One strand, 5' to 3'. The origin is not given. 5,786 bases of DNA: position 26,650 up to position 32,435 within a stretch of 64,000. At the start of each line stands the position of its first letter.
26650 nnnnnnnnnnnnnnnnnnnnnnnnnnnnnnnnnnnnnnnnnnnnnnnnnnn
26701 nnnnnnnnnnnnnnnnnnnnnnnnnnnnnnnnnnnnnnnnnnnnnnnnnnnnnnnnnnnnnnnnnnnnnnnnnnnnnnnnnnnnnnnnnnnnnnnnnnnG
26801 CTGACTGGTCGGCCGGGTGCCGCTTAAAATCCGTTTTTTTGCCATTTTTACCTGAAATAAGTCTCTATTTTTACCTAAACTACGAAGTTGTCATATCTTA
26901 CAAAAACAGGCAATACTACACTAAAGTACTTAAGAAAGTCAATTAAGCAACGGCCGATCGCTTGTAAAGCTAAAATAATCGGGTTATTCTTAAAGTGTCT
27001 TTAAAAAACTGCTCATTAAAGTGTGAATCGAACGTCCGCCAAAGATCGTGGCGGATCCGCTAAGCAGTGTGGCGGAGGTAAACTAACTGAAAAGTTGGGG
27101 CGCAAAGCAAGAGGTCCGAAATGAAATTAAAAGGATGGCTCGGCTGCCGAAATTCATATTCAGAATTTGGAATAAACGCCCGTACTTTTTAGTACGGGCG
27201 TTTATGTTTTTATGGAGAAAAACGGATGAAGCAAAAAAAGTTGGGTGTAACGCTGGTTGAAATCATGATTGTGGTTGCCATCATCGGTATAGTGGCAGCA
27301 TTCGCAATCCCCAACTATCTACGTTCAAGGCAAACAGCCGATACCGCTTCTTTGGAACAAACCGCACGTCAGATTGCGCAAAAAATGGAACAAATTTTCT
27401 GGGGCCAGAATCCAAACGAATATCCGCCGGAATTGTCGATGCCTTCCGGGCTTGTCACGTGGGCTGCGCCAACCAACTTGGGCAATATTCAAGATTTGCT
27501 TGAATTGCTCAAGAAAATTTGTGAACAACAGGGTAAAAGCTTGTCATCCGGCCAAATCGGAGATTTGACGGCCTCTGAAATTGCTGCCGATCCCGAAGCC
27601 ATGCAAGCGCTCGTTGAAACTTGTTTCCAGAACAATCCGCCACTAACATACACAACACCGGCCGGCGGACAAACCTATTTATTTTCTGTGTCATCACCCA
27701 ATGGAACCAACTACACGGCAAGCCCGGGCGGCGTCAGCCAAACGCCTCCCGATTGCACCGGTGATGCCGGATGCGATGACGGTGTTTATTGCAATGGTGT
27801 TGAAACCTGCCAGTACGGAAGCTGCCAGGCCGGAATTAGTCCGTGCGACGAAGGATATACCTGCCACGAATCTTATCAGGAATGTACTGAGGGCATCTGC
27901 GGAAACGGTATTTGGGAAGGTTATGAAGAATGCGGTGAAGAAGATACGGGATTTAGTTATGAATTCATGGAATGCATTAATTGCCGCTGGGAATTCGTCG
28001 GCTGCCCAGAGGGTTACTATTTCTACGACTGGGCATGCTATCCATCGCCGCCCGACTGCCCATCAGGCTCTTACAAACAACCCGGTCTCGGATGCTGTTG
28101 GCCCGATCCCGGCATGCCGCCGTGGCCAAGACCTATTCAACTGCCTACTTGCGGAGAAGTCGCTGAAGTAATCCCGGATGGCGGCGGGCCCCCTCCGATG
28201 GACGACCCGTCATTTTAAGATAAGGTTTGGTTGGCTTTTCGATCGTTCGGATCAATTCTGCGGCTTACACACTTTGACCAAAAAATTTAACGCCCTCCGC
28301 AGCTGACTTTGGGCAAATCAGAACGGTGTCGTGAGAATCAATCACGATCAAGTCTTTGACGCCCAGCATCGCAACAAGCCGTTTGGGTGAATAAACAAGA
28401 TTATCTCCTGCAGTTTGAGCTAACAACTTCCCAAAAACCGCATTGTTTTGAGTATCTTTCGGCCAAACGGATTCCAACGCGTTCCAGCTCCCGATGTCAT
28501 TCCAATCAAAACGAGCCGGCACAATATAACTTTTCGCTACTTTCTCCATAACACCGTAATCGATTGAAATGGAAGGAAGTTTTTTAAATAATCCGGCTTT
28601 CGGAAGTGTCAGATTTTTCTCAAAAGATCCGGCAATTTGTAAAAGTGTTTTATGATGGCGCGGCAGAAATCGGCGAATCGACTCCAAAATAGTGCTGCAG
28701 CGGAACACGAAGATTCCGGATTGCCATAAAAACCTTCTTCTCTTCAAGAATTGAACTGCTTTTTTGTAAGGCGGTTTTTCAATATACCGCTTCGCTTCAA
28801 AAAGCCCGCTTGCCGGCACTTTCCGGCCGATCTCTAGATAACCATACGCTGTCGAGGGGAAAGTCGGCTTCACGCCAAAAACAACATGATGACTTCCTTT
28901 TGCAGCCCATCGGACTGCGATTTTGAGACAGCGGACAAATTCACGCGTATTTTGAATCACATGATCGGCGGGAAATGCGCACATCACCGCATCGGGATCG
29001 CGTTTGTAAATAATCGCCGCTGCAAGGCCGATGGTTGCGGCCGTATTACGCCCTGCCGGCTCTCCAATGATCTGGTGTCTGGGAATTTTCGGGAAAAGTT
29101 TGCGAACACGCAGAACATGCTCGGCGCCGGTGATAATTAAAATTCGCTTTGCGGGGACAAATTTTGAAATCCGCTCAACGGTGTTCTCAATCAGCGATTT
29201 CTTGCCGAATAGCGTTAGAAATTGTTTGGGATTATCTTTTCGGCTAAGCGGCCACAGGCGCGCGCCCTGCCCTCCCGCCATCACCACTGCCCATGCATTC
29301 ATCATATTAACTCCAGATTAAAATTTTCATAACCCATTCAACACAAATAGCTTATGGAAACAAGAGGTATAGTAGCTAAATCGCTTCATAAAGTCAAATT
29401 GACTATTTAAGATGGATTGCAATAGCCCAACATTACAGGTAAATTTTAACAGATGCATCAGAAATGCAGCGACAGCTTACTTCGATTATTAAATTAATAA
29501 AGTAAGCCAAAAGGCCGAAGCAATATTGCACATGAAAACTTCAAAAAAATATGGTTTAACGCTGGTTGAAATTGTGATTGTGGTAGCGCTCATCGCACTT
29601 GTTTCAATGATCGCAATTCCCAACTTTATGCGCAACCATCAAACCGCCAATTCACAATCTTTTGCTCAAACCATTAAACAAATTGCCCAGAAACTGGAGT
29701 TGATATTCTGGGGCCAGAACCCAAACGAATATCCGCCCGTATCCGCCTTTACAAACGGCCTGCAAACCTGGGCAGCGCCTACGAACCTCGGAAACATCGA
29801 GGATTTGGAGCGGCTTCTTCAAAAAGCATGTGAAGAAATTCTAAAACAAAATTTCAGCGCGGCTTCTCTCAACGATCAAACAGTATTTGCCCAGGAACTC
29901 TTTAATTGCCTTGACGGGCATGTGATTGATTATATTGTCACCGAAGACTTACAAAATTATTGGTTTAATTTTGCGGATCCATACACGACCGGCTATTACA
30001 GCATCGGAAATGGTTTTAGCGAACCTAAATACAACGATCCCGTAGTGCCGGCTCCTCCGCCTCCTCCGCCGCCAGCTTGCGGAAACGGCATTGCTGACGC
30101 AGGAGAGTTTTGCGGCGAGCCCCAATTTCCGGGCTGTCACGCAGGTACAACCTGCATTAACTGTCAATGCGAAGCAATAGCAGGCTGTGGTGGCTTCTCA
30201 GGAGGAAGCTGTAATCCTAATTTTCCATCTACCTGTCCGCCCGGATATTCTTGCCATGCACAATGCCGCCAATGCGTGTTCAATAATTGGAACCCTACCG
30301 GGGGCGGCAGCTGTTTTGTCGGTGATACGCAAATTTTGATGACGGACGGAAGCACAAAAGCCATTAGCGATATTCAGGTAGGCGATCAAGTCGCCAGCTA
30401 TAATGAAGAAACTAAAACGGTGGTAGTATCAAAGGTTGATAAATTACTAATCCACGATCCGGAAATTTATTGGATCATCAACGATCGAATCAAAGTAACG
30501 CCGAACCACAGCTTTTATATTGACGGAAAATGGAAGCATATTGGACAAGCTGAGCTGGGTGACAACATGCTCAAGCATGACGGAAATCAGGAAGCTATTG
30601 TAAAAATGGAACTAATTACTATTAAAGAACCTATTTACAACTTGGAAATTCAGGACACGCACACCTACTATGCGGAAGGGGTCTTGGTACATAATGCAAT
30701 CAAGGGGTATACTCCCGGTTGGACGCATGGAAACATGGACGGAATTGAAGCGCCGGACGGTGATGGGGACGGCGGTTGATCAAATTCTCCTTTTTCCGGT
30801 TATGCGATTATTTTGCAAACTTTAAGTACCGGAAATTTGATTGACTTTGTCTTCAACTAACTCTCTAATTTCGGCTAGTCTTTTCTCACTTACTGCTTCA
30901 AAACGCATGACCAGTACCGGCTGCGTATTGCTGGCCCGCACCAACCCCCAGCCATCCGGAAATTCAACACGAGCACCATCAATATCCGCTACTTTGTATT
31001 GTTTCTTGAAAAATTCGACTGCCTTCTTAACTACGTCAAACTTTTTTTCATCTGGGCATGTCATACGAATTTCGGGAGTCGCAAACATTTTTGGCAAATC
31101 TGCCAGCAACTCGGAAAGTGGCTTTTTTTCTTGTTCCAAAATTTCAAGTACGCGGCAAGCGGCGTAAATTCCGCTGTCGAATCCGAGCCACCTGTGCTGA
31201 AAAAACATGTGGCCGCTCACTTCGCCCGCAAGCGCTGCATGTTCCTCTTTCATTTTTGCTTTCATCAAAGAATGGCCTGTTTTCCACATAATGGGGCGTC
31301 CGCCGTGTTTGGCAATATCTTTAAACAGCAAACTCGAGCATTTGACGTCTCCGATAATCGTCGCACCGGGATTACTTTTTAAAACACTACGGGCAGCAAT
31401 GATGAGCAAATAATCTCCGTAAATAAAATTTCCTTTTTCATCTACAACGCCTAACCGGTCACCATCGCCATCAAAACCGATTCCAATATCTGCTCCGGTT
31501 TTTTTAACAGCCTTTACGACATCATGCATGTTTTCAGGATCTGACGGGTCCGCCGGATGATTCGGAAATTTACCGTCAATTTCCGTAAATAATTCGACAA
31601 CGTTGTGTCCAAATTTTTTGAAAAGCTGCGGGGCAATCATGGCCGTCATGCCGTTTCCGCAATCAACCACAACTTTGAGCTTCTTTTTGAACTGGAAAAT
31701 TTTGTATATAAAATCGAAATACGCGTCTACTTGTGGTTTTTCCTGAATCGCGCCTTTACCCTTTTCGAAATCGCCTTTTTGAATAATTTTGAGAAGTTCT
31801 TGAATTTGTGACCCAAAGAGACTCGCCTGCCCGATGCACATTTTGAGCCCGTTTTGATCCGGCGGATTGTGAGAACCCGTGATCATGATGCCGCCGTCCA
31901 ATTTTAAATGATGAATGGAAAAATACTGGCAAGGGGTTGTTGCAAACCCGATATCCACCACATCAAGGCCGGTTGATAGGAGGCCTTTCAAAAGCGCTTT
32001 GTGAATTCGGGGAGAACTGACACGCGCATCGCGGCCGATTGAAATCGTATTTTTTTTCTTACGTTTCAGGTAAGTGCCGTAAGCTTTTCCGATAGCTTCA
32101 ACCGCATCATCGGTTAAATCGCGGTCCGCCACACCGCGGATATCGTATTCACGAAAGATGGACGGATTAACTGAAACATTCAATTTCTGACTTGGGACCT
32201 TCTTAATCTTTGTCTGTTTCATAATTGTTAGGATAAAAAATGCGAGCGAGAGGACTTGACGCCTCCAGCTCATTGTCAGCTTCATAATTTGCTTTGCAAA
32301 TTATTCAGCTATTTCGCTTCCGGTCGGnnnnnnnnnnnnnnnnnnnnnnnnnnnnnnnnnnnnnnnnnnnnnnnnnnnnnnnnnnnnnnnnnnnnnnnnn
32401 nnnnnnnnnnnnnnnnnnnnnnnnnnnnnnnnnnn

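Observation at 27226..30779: Paralogous Cys-rich prepilin-like genes bracketing manC/manB form a compact locus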

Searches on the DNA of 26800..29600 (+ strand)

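Call 17: search_rna_families(source=window, start=26800, end=29600, threshold=evalue, max_evalue=1, show_alignments=2)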
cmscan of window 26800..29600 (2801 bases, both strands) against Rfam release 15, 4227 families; matches with E-value up to 1: 4.
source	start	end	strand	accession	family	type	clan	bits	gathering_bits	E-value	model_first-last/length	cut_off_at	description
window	27068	27152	+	RF03167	c-di-GMP-I-GGC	Cis-reg; riboswitch;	CL00126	53.4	59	4.1e-11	1-80/80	no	c-di-GMP-I-GGC riboswitch aptamer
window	27156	27208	+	RF00506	Thr_leader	Cis-reg; leader;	-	28.5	55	0.014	1-118/118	no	Threonine operon leader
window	27172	27205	-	RF00506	Thr_leader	Cis-reg; leader;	-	25.4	55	0.07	81-115/118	no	Threonine operon leader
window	27170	27233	-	RF02278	Betaproteobacteria_toxic_sRNA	Gene; sRNA;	-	23.5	50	0.093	1-64/64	no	Betaproteobacteria toxic small RNA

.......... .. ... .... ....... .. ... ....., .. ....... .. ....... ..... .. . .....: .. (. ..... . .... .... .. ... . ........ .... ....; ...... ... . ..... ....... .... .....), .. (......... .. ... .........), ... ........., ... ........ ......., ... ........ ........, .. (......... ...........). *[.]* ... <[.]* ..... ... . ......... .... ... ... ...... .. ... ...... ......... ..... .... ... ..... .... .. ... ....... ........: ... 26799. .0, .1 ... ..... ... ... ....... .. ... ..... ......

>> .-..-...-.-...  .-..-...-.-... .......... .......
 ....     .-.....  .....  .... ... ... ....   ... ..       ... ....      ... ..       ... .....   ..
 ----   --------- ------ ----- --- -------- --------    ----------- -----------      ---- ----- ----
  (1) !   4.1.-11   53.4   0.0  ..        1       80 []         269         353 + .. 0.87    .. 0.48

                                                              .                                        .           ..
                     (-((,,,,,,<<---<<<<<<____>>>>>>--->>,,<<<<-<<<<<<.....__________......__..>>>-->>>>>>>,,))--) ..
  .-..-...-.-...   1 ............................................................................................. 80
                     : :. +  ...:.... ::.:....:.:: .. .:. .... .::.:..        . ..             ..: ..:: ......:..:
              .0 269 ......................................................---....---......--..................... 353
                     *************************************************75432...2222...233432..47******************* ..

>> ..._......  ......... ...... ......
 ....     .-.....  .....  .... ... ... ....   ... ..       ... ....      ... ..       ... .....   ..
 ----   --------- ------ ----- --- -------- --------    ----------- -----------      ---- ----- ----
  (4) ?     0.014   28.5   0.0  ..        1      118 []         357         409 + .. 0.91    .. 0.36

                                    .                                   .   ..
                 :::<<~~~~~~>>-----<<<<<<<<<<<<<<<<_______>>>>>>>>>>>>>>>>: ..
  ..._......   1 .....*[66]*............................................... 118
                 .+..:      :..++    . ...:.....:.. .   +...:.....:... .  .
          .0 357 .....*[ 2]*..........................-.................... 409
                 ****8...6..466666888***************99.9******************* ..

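Call 24: search_rna_families(sources=[L003, L004], threshold=gathering)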
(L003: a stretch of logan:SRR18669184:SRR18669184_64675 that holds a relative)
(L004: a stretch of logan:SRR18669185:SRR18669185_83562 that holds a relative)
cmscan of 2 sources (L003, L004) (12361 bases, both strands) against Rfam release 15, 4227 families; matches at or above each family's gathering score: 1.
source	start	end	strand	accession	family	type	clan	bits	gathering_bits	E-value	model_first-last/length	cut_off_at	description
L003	8796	8876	-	RF00005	tRNA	Gene; tRNA;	CL00001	52.4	29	4.2e-09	1-71/71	no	tRNA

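Call 83: search_rna_families(source=window, start=26950, end=27300, threshold=gathering, show_alignments=1)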
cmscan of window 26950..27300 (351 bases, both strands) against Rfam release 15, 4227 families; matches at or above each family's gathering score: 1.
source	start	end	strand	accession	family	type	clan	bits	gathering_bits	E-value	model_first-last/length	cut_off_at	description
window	27067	27151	+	RF01051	c-di-GMP-I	Cis-reg; riboswitch;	CL00126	52.8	35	9.9e-10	1-87/87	no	c-di-GMP-I riboswitch aptamer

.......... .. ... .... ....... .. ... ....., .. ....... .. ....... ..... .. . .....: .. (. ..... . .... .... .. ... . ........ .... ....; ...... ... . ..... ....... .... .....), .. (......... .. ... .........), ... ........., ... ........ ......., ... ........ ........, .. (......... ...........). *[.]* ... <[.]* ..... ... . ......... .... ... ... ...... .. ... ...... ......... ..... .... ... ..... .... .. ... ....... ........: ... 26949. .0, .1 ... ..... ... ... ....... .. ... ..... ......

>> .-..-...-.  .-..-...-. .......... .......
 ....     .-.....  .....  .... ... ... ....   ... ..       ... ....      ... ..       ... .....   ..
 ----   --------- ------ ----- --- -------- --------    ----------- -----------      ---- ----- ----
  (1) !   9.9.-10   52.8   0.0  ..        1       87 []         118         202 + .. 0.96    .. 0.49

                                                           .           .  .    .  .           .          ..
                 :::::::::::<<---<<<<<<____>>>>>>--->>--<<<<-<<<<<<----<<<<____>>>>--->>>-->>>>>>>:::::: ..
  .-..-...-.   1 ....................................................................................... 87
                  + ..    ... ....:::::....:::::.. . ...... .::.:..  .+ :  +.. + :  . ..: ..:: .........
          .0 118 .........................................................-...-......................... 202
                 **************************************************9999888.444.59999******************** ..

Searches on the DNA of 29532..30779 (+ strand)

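Call 15: search_rna_families(sources=[L001, L002], threshold=gathering)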
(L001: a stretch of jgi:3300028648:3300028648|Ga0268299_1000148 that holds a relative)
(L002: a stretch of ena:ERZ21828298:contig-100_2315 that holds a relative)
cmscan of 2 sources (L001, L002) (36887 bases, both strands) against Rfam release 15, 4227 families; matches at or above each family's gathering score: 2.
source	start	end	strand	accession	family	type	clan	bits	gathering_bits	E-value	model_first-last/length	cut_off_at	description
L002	7546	7620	+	RF01051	c-di-GMP-I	Cis-reg; riboswitch;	CL00126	57.3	35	8.1e-09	1-87/87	no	c-di-GMP-I riboswitch aptamer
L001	12683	12763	-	RF00005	tRNA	Gene; tRNA;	CL00001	52.4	29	1.3e-08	1-71/71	no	tRNA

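Call 19: search_rna_families(source=L001, start=7300, end=10100, threshold=evalue, max_evalue=1, show_alignments=1)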
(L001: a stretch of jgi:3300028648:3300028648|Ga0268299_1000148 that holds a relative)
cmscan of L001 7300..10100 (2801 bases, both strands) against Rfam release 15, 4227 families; matches with E-value up to 1: 1.
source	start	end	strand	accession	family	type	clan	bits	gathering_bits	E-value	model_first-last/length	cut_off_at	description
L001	8769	8829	-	RF00361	snoZ119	Gene; snRNA; snoRNA; CD-box;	-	23.3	70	0.43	1-98/98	no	Small nucleolar RNA Z119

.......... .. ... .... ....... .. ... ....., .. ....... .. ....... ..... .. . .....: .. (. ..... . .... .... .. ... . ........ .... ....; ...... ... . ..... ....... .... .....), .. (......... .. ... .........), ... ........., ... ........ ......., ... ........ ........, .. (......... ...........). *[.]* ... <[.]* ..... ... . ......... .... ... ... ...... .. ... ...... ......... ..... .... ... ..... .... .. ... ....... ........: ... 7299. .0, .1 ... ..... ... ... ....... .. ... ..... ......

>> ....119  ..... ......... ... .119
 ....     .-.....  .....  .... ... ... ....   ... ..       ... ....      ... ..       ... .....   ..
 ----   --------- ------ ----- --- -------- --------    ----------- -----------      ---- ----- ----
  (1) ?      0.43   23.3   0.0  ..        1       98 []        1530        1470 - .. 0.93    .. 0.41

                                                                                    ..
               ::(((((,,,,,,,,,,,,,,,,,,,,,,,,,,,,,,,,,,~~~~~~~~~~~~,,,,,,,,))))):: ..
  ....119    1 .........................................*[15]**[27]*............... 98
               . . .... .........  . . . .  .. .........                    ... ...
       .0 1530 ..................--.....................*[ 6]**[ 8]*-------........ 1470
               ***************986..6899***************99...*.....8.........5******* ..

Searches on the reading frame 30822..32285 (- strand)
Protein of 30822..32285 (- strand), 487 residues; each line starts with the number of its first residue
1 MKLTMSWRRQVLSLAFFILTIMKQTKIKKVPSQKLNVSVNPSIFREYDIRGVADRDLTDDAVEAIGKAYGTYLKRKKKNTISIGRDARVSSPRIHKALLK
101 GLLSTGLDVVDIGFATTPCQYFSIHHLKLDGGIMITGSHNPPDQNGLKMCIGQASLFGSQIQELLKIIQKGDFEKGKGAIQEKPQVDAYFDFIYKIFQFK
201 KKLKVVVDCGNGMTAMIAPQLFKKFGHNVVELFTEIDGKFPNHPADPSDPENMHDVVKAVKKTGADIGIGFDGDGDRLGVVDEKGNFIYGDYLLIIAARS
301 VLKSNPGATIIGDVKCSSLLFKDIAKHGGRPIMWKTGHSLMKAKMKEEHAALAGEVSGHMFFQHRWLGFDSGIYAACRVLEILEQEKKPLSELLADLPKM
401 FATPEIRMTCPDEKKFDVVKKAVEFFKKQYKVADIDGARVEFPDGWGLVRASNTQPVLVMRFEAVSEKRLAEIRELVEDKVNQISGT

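Call 3: search_protein_families(library=pfam, proteins=[window:30822-32285:-], max_evalue=1)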
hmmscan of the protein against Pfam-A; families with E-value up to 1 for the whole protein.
window:30822-32285:- (487 aa): 6 families
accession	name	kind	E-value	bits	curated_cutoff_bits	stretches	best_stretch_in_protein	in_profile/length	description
PF02878.22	PGM_PMM_I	-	3.3e-38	130.9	22.5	1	43-174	3-137/138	Phosphoglucomutase/phosphomannomutase, alpha/beta/alpha domain I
PF02879.22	PGM_PMM_II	-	6.3e-28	97.8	29.3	1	187-285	1-103/103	Phosphoglucomutase/phosphomannomutase, alpha/beta/alpha domain II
PF02880.22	PGM_PMM_III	-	3.2e-27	95.4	20.7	1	290-400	2-114/115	Phosphoglucomutase/phosphomannomutase, alpha/beta/alpha domain III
PF00408.26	PGM_PMM_IV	-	8.2e-15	55.1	23.1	1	405-479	1-67/68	Phosphoglucomutase/phosphomannomutase, C-terminal domain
PF09981.14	DUF2218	-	0.0023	18.8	29.1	1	430-485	24-78/88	Uncharacterized protein conserved in bacteria (DUF2218)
PF09673.15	TrbC_Ftype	-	0.0033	17.8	24.2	1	26-52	45-71/111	Type-F conjugative transfer system pilin assembly protein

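Call 4: search_protein_families(library=ncbifam, proteins=[window:30822-32285:-], max_evalue=1)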
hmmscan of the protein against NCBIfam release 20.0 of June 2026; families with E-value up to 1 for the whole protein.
window:30822-32285:- (487 aa): 7 families
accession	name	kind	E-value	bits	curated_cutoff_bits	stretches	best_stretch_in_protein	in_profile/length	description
NF046027.1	PhglucPhmanMutPgmG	equivalog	4.5e-156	520.1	600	1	38-483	4-452/460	phosphoglucomutase/phosphomannomutase PgmG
TIGR03990.1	Arch_GlmM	equivalog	1.6e-114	383.2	439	1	43-480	3-443/444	phosphoglucosamine mutase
NF007088.0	PRK09542.1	equivalog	2e-99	333.7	618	1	42-482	10-454/456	phosphomannomutase/phosphoglucomutase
NF011943.0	PRK15414.1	subfamily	3.2e-73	247.3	801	1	43-474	6-446/456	phosphomannomutase CpsG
TIGR01455.1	glmM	equivalog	5.6e-64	216.5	447.55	1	49-481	6-440/442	phosphoglucosamine mutase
NF005737.0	PRK07564.1-1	equivalog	2.2e-07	29.9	378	2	189-396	192-402/543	alpha-D-glucose phosphate-specific phosphoglucomutase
TIGR01132.1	pgm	equivalog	1.1e-05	24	778.05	1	61-149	60-158/546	phosphoglucomutase (alpha-D-glucose-1,6-bisphosphate-dependent)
